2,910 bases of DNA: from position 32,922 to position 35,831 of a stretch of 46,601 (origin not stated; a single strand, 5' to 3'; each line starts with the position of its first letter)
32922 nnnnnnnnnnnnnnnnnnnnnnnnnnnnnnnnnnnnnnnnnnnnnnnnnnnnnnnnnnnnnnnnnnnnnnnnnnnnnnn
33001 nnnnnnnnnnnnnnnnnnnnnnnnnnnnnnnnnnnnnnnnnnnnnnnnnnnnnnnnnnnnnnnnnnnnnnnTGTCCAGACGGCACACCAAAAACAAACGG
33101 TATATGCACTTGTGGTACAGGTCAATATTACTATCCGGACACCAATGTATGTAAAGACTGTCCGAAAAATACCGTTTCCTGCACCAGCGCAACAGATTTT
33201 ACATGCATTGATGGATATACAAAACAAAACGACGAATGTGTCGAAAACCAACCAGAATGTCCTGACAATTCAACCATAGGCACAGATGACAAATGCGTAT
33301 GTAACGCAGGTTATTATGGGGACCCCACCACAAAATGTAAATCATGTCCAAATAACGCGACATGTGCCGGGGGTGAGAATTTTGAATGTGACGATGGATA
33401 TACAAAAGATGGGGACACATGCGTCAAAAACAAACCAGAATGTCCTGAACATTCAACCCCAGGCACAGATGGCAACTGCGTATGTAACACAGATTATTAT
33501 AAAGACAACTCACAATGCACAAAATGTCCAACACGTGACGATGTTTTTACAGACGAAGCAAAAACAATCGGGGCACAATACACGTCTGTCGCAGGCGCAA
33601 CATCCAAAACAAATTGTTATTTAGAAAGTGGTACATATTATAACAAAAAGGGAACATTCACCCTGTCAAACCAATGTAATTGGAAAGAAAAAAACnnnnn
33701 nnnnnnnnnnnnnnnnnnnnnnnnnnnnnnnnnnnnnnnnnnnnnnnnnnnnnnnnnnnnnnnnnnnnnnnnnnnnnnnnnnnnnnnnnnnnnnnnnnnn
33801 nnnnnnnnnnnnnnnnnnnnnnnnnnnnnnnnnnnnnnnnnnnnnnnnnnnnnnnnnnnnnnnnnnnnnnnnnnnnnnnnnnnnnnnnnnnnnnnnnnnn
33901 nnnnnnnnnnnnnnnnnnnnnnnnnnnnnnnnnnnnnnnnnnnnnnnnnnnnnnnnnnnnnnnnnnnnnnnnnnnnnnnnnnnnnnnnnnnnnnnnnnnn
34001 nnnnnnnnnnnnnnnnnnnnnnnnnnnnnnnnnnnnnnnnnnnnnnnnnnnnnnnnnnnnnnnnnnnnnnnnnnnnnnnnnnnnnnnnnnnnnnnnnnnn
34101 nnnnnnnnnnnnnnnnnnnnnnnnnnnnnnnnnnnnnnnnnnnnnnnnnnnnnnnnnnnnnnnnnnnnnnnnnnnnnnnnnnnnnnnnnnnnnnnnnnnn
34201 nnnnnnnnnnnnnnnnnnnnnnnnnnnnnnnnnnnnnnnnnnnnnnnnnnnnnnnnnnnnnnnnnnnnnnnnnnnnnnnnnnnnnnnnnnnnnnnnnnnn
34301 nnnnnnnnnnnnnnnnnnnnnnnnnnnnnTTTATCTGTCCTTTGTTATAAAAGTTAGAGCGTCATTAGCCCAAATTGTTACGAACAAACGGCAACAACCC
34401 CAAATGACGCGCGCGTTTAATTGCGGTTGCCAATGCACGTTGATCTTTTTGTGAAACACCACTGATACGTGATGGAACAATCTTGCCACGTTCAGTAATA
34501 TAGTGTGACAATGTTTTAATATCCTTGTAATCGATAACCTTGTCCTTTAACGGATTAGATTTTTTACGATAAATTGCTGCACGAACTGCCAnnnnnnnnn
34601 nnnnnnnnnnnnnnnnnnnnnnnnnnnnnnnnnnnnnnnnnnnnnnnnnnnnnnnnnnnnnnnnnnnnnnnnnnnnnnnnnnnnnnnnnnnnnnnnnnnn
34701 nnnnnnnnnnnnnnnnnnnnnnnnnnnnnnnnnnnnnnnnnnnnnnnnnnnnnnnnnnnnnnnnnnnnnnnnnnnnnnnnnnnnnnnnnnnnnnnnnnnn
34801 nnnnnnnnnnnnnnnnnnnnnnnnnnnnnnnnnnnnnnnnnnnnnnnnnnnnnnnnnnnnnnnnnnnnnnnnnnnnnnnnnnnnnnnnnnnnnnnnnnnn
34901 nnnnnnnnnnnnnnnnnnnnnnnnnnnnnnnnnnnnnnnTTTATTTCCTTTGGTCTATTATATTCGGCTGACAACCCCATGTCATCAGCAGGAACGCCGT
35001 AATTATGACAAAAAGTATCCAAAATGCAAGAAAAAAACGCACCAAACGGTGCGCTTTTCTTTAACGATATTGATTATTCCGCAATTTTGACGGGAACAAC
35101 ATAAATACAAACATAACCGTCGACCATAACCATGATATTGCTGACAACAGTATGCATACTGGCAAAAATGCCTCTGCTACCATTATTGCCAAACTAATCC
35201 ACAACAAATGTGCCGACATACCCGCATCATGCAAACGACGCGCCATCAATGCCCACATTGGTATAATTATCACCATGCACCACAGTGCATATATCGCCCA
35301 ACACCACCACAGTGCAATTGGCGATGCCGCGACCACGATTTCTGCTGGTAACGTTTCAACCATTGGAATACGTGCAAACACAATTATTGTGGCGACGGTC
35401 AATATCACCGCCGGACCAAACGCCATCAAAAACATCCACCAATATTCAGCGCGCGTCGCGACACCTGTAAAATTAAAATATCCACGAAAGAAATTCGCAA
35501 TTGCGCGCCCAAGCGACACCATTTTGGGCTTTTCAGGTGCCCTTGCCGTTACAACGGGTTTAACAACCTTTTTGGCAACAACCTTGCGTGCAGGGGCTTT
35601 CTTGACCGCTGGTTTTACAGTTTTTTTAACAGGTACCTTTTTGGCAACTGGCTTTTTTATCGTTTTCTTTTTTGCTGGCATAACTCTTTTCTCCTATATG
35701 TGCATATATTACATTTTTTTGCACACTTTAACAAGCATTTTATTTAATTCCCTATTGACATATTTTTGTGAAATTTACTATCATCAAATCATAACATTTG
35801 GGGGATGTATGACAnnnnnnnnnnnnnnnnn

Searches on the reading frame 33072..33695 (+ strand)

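Call 74: search_protein_families(library=pfam, proteins=[window:33072-33695:+], max_evalue=0.01)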
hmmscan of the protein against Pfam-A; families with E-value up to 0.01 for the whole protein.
seq(208 aa): 1 family
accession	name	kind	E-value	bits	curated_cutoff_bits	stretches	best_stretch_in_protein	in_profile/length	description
PF12946.13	EGF_MSP1_1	-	0.0035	17.8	27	0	90-118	5-37/37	MSP1 EGF domain 1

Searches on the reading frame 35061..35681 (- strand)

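Call 89: search_protein_families(library=pfam, proteins=[window:35061-35681:-], max_evalue=0.0001)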
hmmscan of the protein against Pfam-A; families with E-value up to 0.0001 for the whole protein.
window:35061-35681:- (206 aa): 1 family
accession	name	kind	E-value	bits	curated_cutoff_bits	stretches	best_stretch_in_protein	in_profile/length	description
PF05656.20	DUF805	-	1.9e-17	64.1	25.7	1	68-205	1-109/111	Protein of unknown function (DUF805)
